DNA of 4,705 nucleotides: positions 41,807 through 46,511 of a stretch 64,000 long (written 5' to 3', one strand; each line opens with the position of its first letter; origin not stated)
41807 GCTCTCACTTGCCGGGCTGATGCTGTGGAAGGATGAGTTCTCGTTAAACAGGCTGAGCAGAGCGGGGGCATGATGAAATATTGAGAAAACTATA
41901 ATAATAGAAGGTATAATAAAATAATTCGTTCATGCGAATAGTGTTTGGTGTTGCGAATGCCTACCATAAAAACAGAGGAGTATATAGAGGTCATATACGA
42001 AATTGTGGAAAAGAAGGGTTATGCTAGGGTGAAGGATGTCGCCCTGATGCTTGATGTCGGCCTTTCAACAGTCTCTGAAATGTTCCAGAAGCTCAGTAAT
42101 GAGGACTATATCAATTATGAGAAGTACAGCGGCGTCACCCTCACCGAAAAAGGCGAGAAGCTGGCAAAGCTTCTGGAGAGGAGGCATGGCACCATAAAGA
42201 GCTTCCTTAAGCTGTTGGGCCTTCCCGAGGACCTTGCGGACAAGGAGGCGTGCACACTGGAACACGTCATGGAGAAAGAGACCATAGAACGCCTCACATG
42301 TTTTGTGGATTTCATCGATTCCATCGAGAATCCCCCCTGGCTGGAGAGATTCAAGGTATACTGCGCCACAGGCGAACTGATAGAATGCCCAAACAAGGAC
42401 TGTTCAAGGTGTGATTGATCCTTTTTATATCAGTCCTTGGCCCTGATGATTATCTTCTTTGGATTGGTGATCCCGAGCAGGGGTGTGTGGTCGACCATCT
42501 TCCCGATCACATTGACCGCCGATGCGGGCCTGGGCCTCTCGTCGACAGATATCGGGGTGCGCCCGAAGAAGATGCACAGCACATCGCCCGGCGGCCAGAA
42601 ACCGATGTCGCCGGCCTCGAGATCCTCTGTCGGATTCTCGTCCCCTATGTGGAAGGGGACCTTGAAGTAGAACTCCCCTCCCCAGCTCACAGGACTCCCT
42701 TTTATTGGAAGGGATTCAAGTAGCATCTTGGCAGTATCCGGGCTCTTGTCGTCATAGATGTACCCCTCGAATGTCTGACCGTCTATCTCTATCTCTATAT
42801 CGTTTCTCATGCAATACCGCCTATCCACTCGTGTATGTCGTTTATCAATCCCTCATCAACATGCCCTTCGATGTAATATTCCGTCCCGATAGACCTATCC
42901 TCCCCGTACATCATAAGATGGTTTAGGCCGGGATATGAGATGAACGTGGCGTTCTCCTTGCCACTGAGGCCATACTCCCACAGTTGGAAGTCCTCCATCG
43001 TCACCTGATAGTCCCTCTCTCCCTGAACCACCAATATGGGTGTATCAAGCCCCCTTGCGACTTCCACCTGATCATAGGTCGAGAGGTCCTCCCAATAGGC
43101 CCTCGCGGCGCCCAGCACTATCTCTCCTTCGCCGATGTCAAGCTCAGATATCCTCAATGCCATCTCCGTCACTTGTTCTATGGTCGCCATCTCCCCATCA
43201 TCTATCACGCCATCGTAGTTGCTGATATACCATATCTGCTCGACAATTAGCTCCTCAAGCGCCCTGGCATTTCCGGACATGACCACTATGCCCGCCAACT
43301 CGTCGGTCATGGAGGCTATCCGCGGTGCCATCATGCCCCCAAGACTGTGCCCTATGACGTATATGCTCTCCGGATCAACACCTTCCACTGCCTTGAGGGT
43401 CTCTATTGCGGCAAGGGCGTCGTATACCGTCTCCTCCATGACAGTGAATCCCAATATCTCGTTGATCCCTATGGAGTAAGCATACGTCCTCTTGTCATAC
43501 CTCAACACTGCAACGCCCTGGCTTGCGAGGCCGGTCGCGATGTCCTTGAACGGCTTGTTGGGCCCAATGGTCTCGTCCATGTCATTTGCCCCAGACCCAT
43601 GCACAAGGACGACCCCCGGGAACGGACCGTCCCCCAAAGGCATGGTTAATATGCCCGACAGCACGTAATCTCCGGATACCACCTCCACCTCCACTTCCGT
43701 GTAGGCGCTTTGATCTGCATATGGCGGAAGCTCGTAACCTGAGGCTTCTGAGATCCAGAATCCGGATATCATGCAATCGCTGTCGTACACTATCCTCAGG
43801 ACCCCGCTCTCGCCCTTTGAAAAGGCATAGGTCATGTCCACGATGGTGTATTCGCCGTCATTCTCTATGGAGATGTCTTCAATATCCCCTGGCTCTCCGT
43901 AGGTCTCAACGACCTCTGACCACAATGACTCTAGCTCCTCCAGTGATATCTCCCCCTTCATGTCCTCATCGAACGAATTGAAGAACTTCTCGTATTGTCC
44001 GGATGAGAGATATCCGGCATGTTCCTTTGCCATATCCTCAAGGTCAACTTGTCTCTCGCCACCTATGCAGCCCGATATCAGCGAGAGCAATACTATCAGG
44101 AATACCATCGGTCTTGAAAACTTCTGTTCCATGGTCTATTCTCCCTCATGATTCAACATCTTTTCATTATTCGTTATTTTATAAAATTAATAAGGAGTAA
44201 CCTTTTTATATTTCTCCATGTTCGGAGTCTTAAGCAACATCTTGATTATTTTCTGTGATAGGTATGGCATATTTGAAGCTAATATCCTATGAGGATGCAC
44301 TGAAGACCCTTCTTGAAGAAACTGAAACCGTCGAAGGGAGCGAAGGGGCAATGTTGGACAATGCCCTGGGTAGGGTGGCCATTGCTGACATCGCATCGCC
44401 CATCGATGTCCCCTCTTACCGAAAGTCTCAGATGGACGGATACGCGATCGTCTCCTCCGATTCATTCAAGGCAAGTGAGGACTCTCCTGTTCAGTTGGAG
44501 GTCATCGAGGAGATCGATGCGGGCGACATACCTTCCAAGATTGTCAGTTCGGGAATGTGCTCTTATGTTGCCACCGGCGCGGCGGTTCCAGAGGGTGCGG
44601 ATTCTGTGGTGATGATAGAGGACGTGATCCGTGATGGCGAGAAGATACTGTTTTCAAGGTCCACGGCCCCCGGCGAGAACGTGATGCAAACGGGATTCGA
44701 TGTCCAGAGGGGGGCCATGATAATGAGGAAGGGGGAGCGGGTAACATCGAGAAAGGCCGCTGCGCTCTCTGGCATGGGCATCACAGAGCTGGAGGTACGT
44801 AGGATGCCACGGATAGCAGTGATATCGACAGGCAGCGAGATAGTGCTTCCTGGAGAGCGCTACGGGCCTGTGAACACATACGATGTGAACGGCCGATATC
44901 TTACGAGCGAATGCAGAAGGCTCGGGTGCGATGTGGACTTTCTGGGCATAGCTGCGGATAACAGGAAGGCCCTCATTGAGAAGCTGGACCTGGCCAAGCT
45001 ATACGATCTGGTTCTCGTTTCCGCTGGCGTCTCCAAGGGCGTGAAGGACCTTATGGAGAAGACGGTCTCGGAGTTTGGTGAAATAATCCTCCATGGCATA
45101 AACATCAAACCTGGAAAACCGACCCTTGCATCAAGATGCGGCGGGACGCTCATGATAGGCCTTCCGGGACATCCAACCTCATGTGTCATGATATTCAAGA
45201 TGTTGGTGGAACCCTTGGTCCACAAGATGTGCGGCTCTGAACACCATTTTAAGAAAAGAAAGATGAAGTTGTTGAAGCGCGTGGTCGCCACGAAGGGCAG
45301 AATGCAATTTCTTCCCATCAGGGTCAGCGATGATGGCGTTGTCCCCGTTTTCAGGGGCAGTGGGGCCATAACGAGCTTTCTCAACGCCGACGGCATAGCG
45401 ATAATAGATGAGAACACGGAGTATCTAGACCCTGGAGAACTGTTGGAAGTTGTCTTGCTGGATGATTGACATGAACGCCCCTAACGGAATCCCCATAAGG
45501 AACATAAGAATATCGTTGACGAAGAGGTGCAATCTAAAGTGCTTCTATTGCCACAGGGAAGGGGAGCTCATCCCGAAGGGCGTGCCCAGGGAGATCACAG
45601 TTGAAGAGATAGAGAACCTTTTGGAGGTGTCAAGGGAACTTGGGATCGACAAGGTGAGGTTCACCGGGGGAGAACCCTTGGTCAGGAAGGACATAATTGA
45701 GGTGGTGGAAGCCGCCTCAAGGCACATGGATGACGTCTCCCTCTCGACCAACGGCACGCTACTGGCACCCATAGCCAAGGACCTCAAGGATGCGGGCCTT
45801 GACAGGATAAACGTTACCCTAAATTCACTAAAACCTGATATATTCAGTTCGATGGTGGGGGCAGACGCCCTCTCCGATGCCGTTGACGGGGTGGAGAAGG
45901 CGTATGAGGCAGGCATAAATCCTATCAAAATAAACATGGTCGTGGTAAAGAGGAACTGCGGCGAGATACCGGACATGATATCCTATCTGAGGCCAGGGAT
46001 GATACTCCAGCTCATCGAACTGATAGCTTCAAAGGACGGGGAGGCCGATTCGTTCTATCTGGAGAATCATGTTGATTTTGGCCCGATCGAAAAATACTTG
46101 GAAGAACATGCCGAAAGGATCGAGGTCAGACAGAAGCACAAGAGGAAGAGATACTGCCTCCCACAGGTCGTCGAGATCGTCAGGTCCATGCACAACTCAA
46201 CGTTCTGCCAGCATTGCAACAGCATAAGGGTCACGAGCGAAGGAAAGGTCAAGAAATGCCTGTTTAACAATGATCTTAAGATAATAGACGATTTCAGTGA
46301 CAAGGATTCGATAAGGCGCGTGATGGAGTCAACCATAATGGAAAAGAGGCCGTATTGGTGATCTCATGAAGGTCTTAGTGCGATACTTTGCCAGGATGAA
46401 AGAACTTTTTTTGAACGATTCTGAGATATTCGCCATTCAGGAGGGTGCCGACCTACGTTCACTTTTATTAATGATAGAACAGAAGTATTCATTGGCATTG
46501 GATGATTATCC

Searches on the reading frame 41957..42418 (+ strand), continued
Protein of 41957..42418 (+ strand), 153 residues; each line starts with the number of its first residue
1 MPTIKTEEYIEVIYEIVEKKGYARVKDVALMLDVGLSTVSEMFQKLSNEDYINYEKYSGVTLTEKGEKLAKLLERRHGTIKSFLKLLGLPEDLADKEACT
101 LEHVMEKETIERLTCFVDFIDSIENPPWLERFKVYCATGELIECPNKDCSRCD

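Call 63: find_encoding_contigs(protein=P0037, flank=5000, max_places=1)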
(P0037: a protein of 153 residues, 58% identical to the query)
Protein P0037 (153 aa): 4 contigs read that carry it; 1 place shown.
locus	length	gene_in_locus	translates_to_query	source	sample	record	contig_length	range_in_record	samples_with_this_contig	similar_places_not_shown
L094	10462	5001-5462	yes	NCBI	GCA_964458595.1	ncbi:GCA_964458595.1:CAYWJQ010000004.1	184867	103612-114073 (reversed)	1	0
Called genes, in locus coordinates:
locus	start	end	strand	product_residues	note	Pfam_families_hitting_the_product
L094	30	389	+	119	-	-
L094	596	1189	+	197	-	PF01609:DDE_Tnp_1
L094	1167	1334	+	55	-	-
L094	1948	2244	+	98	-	PF04023:FeoA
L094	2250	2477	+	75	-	PF04023:FeoA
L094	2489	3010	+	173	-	PF01926:MMR_HSR1, PF02421:FeoB_N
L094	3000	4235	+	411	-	PF07670:Gate, PF07664:FeoB_C, PF07670:Gate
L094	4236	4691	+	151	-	-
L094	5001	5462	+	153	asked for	PF01325:Fe_dep_repress, PF02742:Fe_dep_repr_C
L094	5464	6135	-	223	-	PF00753:Lactamase_B, PF23023:Anti-Pycsar_Apyc1, PF12706:Lactamase_B_2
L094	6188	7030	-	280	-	PF03167:UDG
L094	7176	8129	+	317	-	PF04055:Radical_SAM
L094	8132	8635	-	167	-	PF01980:TrmO_N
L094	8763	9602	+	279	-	PF01937:ARMT1-like_dom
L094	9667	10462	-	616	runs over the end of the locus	PF01656:CbiA, PF10609:ParA, PF00037:Fer4 (weak), PF12837:Fer4_6 (weak), PF14697:Fer4_21, PF01656:CbiA, PF14697:Fer4_21, PF13187:Fer4_9, +15 more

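Call 64: find_encoding_contigs(protein=P0001, flank=5000, max_places=4)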
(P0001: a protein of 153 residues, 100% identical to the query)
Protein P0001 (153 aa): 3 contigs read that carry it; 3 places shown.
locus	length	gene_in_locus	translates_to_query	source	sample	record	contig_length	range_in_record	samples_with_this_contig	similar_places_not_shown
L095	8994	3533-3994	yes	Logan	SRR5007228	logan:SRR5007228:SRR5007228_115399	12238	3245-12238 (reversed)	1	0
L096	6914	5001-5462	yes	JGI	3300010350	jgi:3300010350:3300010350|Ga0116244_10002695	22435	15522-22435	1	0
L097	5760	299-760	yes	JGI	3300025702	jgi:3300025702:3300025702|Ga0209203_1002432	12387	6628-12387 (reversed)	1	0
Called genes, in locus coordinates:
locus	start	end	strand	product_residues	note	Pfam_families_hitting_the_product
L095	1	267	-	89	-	?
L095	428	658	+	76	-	PF04023:FeoA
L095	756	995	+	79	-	PF04023:FeoA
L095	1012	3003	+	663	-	PF01926:MMR_HSR1, PF02421:FeoB_N, PF03193:RsgA_GTPase (faint), PF09439:SRPRB (weak), PF17910:FeoB_Cyto, PF07670:Gate, PF07664:FeoB_C, PF07670:Gate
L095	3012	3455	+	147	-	PF27307:MJ0565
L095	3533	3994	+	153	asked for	PF01325:Fe_dep_repress, PF02742:Fe_dep_repr_C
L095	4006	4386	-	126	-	PF04126:Cyclophil_like, PF18050:Cyclophil_like2 (weak)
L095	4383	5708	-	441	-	PF13026:DUF3887, PF01738:DLH (faint), PF00561:Abhydrolase_1, PF12146:Hydrolase_4 (weak), PF12697:Abhydrolase_6, PF20408:Abhydrolase_11 (faint), PF00326:Peptidase_S9 (faint), PF12695:Abhydrolase_5 (faint)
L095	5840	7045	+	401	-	PF03453:MoeA_N, PF00994:MoCF_biosynth, PF03454:MoeA_C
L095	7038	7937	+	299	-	PF13353:Fer4_12 (faint), PF04055:Radical_SAM, PF06463:Mob_synth_C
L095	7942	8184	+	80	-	PF02597:ThiS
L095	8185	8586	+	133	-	PF02391:MoaE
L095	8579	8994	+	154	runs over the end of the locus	PF01967:MoaC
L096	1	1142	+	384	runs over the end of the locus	PF01663:Phosphodiest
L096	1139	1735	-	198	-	PF01810:LysE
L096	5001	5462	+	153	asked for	PF01325:Fe_dep_repress, PF02742:Fe_dep_repr_C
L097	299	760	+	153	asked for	PF01325:Fe_dep_repress, PF02742:Fe_dep_repr_C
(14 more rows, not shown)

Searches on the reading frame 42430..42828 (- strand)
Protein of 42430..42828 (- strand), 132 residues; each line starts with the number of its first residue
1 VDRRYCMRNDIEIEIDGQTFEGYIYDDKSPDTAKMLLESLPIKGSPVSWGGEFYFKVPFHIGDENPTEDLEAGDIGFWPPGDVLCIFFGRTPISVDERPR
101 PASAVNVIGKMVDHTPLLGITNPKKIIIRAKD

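Call 7: search_protein_families(library=pfam, proteins=[window:42430-42828:-], max_evalue=0.01)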
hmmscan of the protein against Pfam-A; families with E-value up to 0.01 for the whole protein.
window:42430-42828:- (132 aa): 2 families
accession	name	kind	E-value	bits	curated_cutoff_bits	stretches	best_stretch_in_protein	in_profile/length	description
PF04126.18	Cyclophil_like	-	6.1e-35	120.1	27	1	10-128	2-119/120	Cyclophilin-like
PF18050.6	Cyclophil_like2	-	2.1e-06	28.2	22.7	1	13-91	1-79/115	Cyclophilin-like family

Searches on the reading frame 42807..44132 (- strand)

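Call 51: search_protein_families(library=pfam, proteins=[window:42807-44132:-], max_evalue=0.00001)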
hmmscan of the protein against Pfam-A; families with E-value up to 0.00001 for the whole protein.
window:42807-44132:- (441 aa): 8 families
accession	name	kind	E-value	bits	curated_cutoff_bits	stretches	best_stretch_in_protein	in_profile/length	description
PF13026.12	DUF3887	-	1e-14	55.4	31.8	1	36-125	2-91/91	Protein of unknown function (DUF3887)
PF12146.15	Hydrolase_4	-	1.2e-10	41.6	27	1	195-288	20-110/239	Serine aminopeptidase, S33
PF00326.27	Peptidase_S9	-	4.2e-10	39.9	22.6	0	232-308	41-118/213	Prolyl oligopeptidase family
PF01738.24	DLH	-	1.3e-09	38.4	21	0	170-294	12-136/217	Dienelactone hydrolase family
PF12697.13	Abhydrolase_6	-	1.6e-09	39.2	26.3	1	174-409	1-208/217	Alpha/beta hydrolase family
PF00561.26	Abhydrolase_1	-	3.3e-08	33.9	25.8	1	174-293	3-110/245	alpha/beta hydrolase fold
PF12695.13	Abhydrolase_5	-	4.8e-06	26.9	27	0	236-311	34-115/164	Alpha/beta hydrolase family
PF20408.4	Abhydrolase_11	-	9.1e-06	26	27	0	174-284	5-104/193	Alpha/beta hydrolase domain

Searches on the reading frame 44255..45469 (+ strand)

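Call 51: search_protein_families(library=pfam, proteins=[window:44255-45469:+], max_evalue=0.00001)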
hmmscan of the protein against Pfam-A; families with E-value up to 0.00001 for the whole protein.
window:44255-45469:+ (404 aa): 3 families
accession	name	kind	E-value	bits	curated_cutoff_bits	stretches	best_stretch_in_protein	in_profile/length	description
PF03453.22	MoeA_N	-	8.8e-40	136.4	30.8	1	10-175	1-160/160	MoeA N-terminal region (domain I and II)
PF00994.29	MoCF_biosynth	-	1.1e-24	87.3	26.6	1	188-323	1-143/144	Probable molybdopterin binding domain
PF03454.20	MoeA_C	-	1e-12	48.6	22.1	1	337-402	2-72/72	MoeA C-terminal region (domain IV)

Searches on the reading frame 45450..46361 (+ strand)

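Call 51: search_protein_families(library=pfam, proteins=[window:45450-46361:+], max_evalue=0.00001)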
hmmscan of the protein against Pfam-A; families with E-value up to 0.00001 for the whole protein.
window:45450-46361:+ (303 aa): 2 families
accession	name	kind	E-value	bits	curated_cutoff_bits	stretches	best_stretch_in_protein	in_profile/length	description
PF04055.27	Radical_SAM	-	3.7e-31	109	29.5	1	21-177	1-163/166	Radical SAM superfamily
PF06463.18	Mob_synth_C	-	2.2e-15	57.2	37.4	1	185-300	2-123/128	Molybdenum Cofactor Synthesis C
